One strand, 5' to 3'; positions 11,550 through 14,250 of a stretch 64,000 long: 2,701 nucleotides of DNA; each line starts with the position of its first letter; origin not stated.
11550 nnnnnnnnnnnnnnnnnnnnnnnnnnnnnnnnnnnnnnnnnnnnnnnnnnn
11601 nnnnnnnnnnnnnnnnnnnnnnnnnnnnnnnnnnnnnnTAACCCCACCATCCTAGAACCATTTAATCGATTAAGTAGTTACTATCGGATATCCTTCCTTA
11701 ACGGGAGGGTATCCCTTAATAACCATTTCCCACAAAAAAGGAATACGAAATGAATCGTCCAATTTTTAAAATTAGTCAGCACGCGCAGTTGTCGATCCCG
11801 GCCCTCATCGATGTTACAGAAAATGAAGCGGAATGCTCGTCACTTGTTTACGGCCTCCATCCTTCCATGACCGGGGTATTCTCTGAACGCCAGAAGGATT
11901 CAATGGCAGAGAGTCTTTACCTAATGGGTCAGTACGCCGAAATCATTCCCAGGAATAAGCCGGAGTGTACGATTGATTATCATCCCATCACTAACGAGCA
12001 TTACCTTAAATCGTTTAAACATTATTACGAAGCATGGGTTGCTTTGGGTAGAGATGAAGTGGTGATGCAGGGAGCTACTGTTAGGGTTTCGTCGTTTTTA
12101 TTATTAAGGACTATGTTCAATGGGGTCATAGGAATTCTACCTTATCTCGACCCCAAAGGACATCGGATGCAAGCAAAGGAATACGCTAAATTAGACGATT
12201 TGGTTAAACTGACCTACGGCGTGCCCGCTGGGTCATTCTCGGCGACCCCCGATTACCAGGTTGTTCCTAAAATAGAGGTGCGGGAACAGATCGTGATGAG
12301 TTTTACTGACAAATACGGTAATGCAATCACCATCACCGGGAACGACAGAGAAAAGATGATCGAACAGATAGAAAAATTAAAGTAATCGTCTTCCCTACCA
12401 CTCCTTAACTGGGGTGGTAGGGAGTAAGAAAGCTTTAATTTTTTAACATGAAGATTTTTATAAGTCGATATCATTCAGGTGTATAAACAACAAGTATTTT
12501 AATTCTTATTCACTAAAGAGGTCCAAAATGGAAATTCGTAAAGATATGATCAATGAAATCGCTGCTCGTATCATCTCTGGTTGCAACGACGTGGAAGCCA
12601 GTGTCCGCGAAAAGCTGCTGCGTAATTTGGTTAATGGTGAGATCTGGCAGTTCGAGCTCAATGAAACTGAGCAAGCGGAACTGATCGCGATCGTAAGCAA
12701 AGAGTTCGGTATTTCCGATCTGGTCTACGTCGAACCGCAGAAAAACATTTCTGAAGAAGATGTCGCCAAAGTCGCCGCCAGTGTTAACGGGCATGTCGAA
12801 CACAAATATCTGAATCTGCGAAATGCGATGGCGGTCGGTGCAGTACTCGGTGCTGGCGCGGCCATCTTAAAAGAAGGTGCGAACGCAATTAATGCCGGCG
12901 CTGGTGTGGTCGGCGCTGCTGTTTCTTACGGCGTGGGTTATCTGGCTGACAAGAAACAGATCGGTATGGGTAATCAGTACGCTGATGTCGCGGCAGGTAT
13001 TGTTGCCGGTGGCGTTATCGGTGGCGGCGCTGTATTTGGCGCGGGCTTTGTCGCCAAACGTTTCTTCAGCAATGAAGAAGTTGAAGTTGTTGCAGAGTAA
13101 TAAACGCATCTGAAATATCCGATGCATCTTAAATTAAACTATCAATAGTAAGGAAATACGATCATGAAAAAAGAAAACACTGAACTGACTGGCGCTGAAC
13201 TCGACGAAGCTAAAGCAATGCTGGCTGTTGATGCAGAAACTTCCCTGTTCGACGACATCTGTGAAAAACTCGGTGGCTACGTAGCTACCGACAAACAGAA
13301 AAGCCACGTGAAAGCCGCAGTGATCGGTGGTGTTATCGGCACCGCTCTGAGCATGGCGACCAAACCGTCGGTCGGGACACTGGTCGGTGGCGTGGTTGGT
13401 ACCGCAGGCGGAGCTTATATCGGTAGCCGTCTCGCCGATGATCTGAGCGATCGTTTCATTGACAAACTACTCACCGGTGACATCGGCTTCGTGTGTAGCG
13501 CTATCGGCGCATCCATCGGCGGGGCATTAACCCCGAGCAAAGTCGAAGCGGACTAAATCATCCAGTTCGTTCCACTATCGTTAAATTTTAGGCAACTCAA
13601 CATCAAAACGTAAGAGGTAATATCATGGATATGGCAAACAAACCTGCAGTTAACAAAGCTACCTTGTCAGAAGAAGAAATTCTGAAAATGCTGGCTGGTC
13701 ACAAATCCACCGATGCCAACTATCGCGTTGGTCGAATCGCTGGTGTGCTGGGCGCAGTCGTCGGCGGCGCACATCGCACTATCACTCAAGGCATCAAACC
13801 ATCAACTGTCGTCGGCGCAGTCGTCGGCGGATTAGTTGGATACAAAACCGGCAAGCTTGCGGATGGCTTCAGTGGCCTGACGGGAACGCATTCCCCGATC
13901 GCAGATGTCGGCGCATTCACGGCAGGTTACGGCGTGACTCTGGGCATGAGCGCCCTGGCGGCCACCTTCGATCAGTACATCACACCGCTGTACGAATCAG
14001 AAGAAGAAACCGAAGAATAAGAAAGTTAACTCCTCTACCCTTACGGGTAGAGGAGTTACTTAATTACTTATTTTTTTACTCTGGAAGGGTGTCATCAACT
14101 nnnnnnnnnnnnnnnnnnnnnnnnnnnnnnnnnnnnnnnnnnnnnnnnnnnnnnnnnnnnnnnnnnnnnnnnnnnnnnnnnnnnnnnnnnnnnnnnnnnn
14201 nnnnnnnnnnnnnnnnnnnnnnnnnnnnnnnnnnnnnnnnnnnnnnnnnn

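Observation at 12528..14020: Tandem triplet of glycine-zipper proteins with capsid-grade codon optimisation inside the head module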

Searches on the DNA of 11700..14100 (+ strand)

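Call 3: search_dna_similar(query=window:11700-14100:+, collection=phages, mode=near, max_rows=25)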
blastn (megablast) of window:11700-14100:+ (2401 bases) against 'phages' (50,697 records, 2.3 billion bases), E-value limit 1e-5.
Records with a match: 5; places in all: 9; records where one place covers at least 80% of the query: 5.
Best place of each record, by identity: 95-99% 3; 90-95% 2.
By first word of the organism name: Klebsiella 3; Stenotrophomonas 1; Raoultella 1.
By host as written in the record: Klebsiella pneumoniae KLEB009 1; Klebsiella pneumoniae 1; Stenotrophomonas maltophilia 1; Klebsiella pneumoniae ATCC 700603 1; Raoultella ornithinolytica 1.
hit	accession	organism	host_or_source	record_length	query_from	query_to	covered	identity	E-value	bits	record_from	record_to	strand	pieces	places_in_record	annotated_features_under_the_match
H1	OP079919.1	Klebsiella phage KPN8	Klebsiella pneumoniae KLEB009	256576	1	2401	100%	96.0%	0e+0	3899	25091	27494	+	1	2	hypothetical protein (x5)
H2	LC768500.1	Klebsiella phage phiKp_32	Klebsiella pneumoniae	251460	3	2401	100%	95.7%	0e+0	3860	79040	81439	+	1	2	hypothetical protein (x5)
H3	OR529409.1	Stenotrophomonas phage BUCTxx100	Stenotrophomonas maltophilia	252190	1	2378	99%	96.3%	0e+0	3904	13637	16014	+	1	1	hypothetical protein (x4)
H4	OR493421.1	Klebsiella phage YC1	Klebsiella pneumoniae ATCC 700603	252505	1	2401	100%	93.8%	0e+0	3603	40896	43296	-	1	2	hypothetical protein (x5)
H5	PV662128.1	Raoultella phage VB_ZK_P1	Raoultella ornithinolytica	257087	3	2401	100%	91.8%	0e+0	3339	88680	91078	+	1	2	VBZKP1_87: hypothetical protein | VBZKP1_88: hypothetical protein | VBZKP1_90: hypothetical protein | VBZKP1_89: hypothetical protein | VBZKP1_91: hypothetical protein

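Call 7: get_annotated_region(hit=H1, flank=12000)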
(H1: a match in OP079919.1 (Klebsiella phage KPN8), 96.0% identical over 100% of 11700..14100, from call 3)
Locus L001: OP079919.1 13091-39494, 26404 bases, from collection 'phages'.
description: Klebsiella phage KPN8, complete genome.
organism: Klebsiella phage KPN8 (NCBI taxid 2972463)
taxonomy: Viruses; Duplodnaviria; Heunggongvirae; Uroviricota; Caudoviricetes
host: Klebsiella pneumoniae KLEB009; source: -; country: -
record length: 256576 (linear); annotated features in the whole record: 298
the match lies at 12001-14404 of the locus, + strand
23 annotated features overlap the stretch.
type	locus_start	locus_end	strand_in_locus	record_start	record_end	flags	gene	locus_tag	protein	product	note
CDS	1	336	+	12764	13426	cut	-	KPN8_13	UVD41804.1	hypothetical protein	-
CDS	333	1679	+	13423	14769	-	-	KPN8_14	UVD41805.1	hypothetical protein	-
CDS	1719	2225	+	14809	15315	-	-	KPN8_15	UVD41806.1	hypothetical protein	-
CDS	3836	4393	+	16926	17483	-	-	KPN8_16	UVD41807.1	hypothetical protein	-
CDS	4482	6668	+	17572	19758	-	-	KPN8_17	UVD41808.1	hypothetical protein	-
CDS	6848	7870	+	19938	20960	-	-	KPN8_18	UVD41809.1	hypothetical protein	-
CDS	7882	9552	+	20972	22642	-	-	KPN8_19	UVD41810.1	hypothetical protein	-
CDS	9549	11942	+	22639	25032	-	-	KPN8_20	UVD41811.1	hypothetical protein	-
CDS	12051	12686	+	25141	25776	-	-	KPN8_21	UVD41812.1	hypothetical protein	-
CDS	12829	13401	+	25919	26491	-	-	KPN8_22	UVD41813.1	hypothetical protein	-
CDS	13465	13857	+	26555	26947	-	-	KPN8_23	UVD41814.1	hypothetical protein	-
CDS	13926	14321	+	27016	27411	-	-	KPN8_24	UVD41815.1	hypothetical protein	-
CDS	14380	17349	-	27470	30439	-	-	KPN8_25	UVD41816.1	hypothetical protein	-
CDS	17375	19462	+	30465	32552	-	-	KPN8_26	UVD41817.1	hypothetical protein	-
CDS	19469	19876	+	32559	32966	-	-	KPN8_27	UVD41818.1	hypothetical protein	-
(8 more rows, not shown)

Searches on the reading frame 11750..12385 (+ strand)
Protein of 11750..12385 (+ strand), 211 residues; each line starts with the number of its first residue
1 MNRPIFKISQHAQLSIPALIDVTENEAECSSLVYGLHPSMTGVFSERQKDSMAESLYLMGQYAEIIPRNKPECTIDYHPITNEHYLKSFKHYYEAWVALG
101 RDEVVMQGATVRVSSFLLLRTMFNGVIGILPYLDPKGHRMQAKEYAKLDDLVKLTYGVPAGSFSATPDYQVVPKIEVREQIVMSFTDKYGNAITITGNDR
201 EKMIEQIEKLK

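Call 4: search_protein_families(library=pfam, proteins=[window:11750-12385:+], max_evalue=1)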
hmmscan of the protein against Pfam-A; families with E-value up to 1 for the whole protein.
window:11750-12385:+ (211 aa): 1 family
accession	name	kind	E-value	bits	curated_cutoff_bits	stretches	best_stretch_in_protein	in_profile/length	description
PF23859.1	DpdA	-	0.047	13.1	27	1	46-149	104-206/291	DeoxyPurine in DNA protein A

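Call 5: search_protein_families(library=phrogs, proteins=[window:11750-12385:+], max_evalue=0.1)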
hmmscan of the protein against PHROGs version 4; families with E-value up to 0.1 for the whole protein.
window:11750-12385:+ (211 aa): 0 families

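Call 109: search_protein_families(library=phrogs, proteins=[window:11750-12382:+], max_evalue=0.01)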
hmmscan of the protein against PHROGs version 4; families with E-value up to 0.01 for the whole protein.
window:11750-12382:+ (211 aa): 0 families

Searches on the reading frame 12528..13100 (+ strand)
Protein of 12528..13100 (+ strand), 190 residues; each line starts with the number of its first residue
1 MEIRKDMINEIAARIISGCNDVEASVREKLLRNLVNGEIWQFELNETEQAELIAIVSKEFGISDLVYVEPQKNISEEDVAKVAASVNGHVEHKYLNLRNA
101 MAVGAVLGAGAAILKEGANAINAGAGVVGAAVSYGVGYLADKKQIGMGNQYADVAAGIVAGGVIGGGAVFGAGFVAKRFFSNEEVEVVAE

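Call 4: search_protein_families(library=pfam, proteins=[window:12528-13100:+], max_evalue=1)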
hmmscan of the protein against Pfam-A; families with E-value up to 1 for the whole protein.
window:12528-13100:+ (190 aa): 0 families

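Call 5: search_protein_families(library=phrogs, proteins=[window:12528-13100:+], max_evalue=0.1)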
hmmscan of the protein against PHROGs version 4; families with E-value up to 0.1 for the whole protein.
window:12528-13100:+ (190 aa): 0 families

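Call 13: search_dna_similar(query=window:12528-13097:+, collection=phages, mode=protein, max_rows=40, max_evalue=0.001)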
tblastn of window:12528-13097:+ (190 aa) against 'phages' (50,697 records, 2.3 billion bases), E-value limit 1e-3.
Records with a match: 5; places in all: 5; records where one place covers at least 80% of the query: 5.
Best place of each record, by identity: >=99% 2; 95-99% 3.
By first word of the organism name: Klebsiella 3; Stenotrophomonas 1; Raoultella 1.
By host as written in the record: Klebsiella pneumoniae ATCC 700603 1; Klebsiella pneumoniae KLEB009 1; Stenotrophomonas maltophilia 1; Klebsiella pneumoniae 1; Raoultella ornithinolytica 1.
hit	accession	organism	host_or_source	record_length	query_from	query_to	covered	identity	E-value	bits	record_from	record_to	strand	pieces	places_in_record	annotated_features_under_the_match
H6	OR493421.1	Klebsiella phage YC1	Klebsiella pneumoniae ATCC 700603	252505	1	182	96%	100.0%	1e-67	228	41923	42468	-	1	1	hypothetical protein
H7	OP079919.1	Klebsiella phage KPN8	Klebsiella pneumoniae KLEB009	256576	1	182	96%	99.5%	4e-67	227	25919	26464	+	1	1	hypothetical protein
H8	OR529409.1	Stenotrophomonas phage BUCTxx100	Stenotrophomonas maltophilia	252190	1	182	96%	98.9%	2e-67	228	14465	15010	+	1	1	hypothetical protein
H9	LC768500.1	Klebsiella phage phiKp_32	Klebsiella pneumoniae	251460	1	182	96%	98.9%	1e-66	225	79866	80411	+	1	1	hypothetical protein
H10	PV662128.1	Raoultella phage VB_ZK_P1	Raoultella ornithinolytica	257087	1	182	96%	98.4%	2e-66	225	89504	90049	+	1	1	VBZKP1_88: hypothetical protein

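Call 16: find_homologous_proteins(query=window:12528-13097:+, max_evalue=0.01)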
Query window:12528-13097:+ (190 aa): 3 proteins with E <= 0.01 among 1115 candidates.
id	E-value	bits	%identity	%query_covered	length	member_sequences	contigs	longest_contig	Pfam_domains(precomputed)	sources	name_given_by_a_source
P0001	1.9e-109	381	98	100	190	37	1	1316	-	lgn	-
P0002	2.4e-107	374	97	100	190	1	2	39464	-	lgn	-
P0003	3.8e-16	77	98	23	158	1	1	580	PF07702.19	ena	-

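Call 51: predict_structure(alignment_id=A4)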
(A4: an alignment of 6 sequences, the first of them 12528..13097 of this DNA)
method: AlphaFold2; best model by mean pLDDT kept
length: 190 residues; sequences in the alignment: 6
mean_pLDDT: 45.3   pTM: 0.36
mean pLDDT of the five models: 45.3, 45.0, 38.6, 36.5, 34.7
residues with pLDDT >= 90: 0; 70-90: 26; 50-70: 34; < 50: 130
segments of 3 or more residues with pLDDT < 50: 61-190
pLDDT, mean of each block of 10 residues (from residue 1): 70 80 79 59 62 63 34 35 33 32 38 32 37 40 37 37 32 33 28
secondary structure, 60 per line:
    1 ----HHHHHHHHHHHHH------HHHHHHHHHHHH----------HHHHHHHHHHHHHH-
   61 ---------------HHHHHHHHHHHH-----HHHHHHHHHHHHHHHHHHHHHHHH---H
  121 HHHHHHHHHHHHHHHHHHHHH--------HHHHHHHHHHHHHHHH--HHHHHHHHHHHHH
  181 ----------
elements in order: H5-17 H24-35 H46-59 H76-87 H93-116 H120-141 H150-165 H168-180

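Call 77: fold_search(model_id=the predicted structure, library=pdb)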
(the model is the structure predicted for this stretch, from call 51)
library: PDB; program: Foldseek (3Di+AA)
matches with E <= 10: 136; with E <= 0.001: 0
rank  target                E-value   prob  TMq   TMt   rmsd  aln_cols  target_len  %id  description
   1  6w2w                  2.4e-01  0.51  0.28  0.25  13.7       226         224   12  Junction 24, DHR14-DHR18 (released 2020-04-15)
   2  6rv2_B                7.7e-01  0.09  0.17  0.14  17.7       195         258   10  Crystal structure of the human two pore domain potassium ion channel TASK-1 (K2P3.1) in a closed conformation (released 2019-08-07)
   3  6rv4_A                8.8e-01  0.09  0.18  0.15  17.8       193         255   10  Crystal structure of the human two pore domain potassium ion channel TASK-1 (K2P3.1) in a closed conformation with a b (released 2019-08-07)
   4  5efy_D                1.1e+00  0.08  0.15  0.16  16.5       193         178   14  Apo-form of SCO3201 (released 2016-11-16)
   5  9a58_A                1.3e+00  0.15  0.26  0.16  15.3       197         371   12  Integrative model of SIGA-RPOC by crosslinking MS and deep learning (released 2024-09-18)
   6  3ejy_A                1.4e+00  0.06  0.16  0.10  15.8       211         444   10  Structure of E203H mutant of E.coli Cl-/H+ antiporter, CLC-ec1 (released 2009-02-17)
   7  6z74_A                1.5e+00  0.10  0.23  0.20  12.1       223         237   14  Structure of the transcriptional repressor Atu1419 (VanR) in complex with a fortuitous citrate from agrobacterium fabr (released 2020-12-02)
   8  9g9x_A                1.6e+00  0.07  0.19  0.16  17.3       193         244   10  Structure of the human two pore domain potassium ion channel TASK-1 (K2P3.1) (released 2024-12-18)
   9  6y7v_A                1.7e+00  0.06  0.17  0.16  17.2       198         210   15  Crystal structure of the KDEL receptor bound to HDEL peptide at pH 6.0 (released 2021-02-10)
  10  9fwa                  1.8e+00  0.05  0.17  0.16  18.2       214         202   15  Retroaldolase 36 (RAD36) (released 2025-07-09)
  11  3ejy_B                1.8e+00  0.05  0.16  0.10  15.8       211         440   10  Structure of E203H mutant of E.coli Cl-/H+ antiporter, CLC-ec1 (released 2009-02-17)
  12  4gml_E                1.9e+00  0.12  0.23  0.21  13.9       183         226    8  Crystal structure of human NOT1 MIF4G domain (released 2012-10-03)
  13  7f02_C                1.9e+00  0.07  0.20  0.18  19.1       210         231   15  Cytochrome c-type biogenesis protein CcmABCD from E. coli (released 2022-11-09)
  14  5efy_A                2.1e+00  0.05  0.16  0.16  16.8       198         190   15  Apo-form of SCO3201 (released 2016-11-16)
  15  8e0m_G                2.2e+00  0.11  0.22  0.25  10.4       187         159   14  Homotrimeric variant of tcTRP9, BGL15 (released 2023-04-12)
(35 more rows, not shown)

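Call 110: search_protein_families(library=ncbifam, proteins=[window:12528-13097:+], max_evalue=1)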
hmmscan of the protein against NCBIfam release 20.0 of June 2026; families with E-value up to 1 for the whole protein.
window:12528-13097:+ (190 aa): 1 family
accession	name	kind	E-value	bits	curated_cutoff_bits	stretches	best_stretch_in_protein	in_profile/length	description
NF002629.0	PRK02292.1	equivalog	0.023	14.5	184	1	2-47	76-121/192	V-type ATP synthase subunit E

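Call 111: search_protein_families(library=padloc, proteins=[window:12528-13097:+], max_evalue=1)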
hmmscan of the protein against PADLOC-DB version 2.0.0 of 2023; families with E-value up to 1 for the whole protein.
window:12528-13097:+ (190 aa): 0 families

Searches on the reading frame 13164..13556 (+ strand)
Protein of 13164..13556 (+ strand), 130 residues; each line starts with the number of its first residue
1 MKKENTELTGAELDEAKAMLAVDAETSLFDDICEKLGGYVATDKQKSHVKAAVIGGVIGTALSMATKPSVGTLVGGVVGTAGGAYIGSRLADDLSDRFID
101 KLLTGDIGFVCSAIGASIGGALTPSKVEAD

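Call 4: search_protein_families(library=pfam, proteins=[window:13164-13556:+], max_evalue=1)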
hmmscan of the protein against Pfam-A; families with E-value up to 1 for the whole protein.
window:13164-13556:+ (130 aa): 7 families
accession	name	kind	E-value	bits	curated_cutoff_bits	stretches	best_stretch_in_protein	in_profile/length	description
PF13441.11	Gly-zipper_YMGG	-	4e-05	23.7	28.9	1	47-88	2-44/45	YMGG-like Gly-zipper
PF13488.11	Gly-zipper_Omp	-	0.00014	22.2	25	1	52-90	3-42/46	Glycine zipper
PF05433.20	Rick_17kDa_Anti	-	0.0093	16.3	24.2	1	52-87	7-43/43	Glycine zipper 2TM domain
PF10439.15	Bacteriocin_IIc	-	0.033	14.6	27.1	1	37-85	17-58/59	Bacteriocin class II with double-glycine leader peptide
PF16693.10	Yop-YscD_ppl_1st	-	0.24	11.6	24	1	36-52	32-48/62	YscD/CdsD-like Bon-like domain 1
PF17647.6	DUF5518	-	0.42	11.2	27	0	50-122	2-73/116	Family of unknown function (DUF5518)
PF06897.17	DUF1269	-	0.81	10.5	26.9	1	52-105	1-55/100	Protein of unknown function (DUF1269)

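Call 5: search_protein_families(library=phrogs, proteins=[window:13164-13556:+], max_evalue=0.1)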
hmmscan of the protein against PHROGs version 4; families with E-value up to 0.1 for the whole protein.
window:13164-13556:+ (130 aa): 12 families
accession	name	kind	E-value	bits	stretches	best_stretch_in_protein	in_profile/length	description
phrog_20938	-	unknown function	0.0018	17.5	1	51-102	807-857/1028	-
phrog_4431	-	unknown function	0.013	16.4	1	42-82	94-130/184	-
phrog_18044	-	unknown function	0.016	16.8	1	49-83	32-66/74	-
phrog_16692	-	unknown function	0.017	14.5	1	52-101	726-774/1107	-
phrog_7477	-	unknown function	0.023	15.2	1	42-91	261-309/313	-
phrog_11489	-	unknown function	0.046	12.7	1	52-100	732-777/1717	-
phrog_30335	-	unknown function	0.047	11.6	1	49-121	159-227/2900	-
phrog_22557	-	unknown function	0.065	14.3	0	50-93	49-95/136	-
phrog_21759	-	unknown function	0.068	12.1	1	44-90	322-375/968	-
phrog_3363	-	unknown function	0.074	13.5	0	42-87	180-229/233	-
phrog_32425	-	unknown function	0.076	14.4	0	62-102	46-86/96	-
phrog_794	-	tail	0.078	12.6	1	26-94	605-670/763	tail length tape measure protein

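Call 110: search_protein_families(library=ncbifam, proteins=[window:13164-13553:+], max_evalue=1)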
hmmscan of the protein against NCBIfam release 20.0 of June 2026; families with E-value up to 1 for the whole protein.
window:13164-13553:+ (130 aa): 3 families
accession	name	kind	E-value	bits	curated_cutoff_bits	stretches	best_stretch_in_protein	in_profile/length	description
NF053611.1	YiaD_Gzip_OmpA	equivalog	0.00081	19.1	175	1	42-90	23-71/206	YiaD family glycine zipper/OmpA-like lipoprotein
NF038224.1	OmpA_like_CmpA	equivalog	0.003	17.2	300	1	44-110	33-98/233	C-OmpA-like family protein CmpA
NF008437.0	PRK11280.1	equivalog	0.018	14.9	99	1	46-96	68-118/179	hypothetical protein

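Call 111: search_protein_families(library=padloc, proteins=[window:13164-13553:+], max_evalue=1)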
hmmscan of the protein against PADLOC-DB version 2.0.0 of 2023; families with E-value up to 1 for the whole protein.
window:13164-13553:+ (130 aa): 0 families
